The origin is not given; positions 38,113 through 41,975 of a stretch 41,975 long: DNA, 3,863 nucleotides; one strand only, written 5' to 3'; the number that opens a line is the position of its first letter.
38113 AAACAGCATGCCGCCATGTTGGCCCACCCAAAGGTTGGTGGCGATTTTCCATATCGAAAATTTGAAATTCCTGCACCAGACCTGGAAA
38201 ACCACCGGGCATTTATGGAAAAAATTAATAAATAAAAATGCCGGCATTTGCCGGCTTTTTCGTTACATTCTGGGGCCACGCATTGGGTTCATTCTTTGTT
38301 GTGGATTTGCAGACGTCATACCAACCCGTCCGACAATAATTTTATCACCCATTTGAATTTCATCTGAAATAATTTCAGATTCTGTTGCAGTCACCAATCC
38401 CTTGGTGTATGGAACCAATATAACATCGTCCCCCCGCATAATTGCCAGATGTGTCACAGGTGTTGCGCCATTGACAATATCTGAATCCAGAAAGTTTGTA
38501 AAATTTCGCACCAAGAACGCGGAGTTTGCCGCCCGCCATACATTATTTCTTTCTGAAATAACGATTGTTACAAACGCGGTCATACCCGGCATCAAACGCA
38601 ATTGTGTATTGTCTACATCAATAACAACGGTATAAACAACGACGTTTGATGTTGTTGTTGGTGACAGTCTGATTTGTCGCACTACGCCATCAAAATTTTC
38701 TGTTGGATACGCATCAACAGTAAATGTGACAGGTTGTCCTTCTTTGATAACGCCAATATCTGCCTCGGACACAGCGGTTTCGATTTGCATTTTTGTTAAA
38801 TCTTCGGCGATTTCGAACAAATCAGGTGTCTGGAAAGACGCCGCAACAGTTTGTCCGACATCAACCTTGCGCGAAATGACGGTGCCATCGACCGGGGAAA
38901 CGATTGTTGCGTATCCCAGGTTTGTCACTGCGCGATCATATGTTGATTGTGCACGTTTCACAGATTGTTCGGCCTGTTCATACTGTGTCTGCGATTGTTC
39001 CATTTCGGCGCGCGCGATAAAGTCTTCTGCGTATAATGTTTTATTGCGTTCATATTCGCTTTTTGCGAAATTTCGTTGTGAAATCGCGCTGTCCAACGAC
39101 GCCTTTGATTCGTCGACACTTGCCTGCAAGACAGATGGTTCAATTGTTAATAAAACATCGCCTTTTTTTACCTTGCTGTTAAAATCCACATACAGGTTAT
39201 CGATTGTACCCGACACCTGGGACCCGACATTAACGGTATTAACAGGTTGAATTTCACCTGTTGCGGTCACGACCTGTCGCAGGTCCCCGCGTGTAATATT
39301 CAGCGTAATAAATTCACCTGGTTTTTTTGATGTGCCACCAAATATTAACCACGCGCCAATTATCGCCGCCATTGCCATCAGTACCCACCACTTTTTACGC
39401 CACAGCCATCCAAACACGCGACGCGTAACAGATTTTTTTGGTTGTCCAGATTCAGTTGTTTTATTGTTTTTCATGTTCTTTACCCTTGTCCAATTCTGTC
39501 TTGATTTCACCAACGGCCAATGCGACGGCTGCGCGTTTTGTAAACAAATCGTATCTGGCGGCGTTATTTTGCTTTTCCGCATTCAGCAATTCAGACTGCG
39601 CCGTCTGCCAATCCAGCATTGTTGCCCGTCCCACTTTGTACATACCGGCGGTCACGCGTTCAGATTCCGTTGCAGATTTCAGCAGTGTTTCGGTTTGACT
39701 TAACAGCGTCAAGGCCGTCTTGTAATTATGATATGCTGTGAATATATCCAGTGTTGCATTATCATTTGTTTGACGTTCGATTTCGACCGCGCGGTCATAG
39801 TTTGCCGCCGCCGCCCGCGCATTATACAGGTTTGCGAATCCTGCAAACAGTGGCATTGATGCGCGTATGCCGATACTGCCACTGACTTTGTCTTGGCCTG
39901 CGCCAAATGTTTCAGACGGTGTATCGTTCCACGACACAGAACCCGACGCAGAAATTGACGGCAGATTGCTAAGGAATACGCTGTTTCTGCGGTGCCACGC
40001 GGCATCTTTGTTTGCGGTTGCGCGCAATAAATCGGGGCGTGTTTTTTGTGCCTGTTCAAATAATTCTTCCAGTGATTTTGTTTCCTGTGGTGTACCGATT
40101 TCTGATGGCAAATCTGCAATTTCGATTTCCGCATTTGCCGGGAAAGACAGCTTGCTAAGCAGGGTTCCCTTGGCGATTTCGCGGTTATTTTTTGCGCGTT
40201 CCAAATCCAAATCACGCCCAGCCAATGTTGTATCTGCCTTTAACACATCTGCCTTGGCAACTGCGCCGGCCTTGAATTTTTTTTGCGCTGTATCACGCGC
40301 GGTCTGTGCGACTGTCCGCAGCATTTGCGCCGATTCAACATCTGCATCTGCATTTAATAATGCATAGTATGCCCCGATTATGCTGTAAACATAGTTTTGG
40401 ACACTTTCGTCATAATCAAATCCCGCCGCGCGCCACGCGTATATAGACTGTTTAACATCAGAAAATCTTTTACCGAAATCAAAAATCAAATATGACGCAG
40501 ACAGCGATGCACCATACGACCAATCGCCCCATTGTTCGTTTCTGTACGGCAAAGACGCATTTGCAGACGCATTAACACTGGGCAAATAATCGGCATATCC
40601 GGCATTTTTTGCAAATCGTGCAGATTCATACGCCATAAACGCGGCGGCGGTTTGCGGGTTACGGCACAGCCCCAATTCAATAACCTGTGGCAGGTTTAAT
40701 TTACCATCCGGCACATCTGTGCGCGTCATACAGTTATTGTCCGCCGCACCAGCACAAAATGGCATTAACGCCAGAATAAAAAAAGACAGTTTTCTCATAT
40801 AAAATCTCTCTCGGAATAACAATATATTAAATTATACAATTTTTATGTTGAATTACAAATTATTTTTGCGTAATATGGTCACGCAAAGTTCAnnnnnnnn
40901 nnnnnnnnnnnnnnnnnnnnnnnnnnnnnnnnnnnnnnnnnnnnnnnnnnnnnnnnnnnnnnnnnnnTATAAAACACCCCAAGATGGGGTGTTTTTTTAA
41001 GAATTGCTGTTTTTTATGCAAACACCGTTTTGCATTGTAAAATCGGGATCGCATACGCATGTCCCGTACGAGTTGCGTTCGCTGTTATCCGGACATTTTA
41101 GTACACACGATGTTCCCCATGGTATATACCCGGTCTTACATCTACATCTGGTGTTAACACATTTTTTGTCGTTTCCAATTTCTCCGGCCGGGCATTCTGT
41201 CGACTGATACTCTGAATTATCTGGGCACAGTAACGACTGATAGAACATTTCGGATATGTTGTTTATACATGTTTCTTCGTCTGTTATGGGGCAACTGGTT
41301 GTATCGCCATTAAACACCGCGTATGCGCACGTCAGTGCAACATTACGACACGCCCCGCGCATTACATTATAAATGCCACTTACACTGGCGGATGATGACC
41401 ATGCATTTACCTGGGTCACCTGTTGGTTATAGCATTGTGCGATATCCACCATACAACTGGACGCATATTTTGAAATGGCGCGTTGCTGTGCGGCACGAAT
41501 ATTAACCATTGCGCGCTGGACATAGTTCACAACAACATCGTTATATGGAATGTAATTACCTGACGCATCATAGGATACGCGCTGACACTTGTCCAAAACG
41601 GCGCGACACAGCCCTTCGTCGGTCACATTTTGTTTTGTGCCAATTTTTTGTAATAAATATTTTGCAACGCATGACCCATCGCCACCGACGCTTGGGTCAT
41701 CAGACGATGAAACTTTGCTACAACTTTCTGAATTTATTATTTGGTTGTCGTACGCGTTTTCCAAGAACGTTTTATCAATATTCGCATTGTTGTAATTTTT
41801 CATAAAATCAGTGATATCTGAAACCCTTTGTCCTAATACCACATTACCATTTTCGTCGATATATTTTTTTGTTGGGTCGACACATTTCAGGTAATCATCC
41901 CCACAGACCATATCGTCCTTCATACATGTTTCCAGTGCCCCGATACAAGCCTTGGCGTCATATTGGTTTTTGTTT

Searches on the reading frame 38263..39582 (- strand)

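Call 90: search_protein_families(library=pfam, proteins=[window:38263-39582:-], max_evalue=0.01)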
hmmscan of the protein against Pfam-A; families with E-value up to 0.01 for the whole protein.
window:38263-39582:- (439 aa): 4 families
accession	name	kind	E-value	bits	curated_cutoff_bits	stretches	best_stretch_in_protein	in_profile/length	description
PF16576.10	HlyD_D23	-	9.4e-23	81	30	1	101-336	2-214/214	Barrel-sandwich domain of CusB or HlyD membrane-fusion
PF13437.12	HlyD_3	-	4.8e-17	63.1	22.2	1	226-333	1-106/106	HlyD family secretion protein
PF13533.13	Biotin_lipoyl_2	-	8.8e-06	25.9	29.8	1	117-148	1-32/32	Biotin-lipoyl like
PF00364.28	Biotin_lipoyl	-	0.00019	21.6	22.1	0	117-147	43-73/73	Biotin-requiring enzyme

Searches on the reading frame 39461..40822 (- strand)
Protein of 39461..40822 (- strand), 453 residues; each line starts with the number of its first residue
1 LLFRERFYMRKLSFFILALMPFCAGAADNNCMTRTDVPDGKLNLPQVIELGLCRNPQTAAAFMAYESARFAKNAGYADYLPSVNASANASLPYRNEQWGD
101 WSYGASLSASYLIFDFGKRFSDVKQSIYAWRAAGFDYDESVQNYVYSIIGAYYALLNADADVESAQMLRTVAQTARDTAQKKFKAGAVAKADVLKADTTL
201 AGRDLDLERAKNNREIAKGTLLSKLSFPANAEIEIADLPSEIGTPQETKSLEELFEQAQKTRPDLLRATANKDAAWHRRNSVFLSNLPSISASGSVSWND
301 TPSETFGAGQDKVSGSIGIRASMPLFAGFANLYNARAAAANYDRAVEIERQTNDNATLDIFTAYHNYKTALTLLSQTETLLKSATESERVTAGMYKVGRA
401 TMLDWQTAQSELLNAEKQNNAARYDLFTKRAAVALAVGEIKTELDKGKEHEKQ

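Call 90: search_protein_families(library=pfam, proteins=[window:39461-40822:-], max_evalue=0.01)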
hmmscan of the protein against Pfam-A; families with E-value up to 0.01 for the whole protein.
window:39461-40822:- (453 aa): 1 family
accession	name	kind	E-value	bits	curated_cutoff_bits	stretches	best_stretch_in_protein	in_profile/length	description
PF02321.23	OEP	-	5.9e-54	183.2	22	2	251-437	1-186/187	Outer membrane efflux protein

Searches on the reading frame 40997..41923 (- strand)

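Call 68: search_protein_families(library=pfam, proteins=[window:40997-41923:-], max_evalue=1)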
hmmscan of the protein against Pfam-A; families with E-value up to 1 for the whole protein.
window:40997-41923:- (308 aa): 1 family
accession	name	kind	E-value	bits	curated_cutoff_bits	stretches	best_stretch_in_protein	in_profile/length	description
PF03549.19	Tir_receptor_M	-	0.29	11.9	25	0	113-148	26-65/66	Translocated intimin receptor (Tir) intimin-binding domain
